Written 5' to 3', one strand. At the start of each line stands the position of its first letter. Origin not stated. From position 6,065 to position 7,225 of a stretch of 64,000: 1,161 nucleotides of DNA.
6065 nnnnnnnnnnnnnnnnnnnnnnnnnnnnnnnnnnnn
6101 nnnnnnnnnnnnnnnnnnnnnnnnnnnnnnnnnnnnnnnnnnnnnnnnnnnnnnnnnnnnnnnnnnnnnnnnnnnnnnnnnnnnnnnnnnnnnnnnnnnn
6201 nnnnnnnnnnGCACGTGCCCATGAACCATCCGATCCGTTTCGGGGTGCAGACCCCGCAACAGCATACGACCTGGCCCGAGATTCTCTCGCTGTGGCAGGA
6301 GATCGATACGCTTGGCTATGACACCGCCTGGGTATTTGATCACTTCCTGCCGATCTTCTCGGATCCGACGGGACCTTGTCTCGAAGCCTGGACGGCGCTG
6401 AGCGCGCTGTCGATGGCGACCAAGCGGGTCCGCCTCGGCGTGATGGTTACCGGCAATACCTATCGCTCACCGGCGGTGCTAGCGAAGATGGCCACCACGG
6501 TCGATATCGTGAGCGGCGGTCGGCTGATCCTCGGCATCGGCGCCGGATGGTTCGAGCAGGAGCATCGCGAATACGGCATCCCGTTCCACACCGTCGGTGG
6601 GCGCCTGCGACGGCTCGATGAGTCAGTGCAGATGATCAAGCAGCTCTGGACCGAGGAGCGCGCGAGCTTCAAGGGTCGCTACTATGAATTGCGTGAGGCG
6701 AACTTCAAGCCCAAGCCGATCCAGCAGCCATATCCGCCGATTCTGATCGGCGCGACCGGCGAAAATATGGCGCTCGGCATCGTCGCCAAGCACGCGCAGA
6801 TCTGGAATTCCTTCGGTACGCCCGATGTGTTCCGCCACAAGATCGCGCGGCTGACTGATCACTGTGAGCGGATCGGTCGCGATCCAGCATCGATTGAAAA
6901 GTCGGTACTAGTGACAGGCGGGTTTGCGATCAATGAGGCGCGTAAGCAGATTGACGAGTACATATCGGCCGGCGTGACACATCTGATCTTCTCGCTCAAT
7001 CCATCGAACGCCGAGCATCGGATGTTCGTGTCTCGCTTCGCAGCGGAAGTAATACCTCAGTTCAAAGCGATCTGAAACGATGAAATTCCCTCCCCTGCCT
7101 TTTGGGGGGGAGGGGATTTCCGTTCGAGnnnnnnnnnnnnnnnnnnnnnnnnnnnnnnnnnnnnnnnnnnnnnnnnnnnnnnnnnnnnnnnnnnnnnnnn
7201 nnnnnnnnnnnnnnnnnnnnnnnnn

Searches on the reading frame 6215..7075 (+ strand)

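Call 69: search_protein_families(library=pfam, proteins=[window:6215-7075:+], max_evalue=0.0001)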
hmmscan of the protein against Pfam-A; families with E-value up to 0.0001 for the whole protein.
window:6215-7075:+ (286 aa): 1 family
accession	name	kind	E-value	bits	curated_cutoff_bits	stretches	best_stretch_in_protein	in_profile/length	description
PF00296.26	Bac_luciferase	-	8.7e-54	183.4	27.9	1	7-258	9-249/314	Luciferase-like monooxygenase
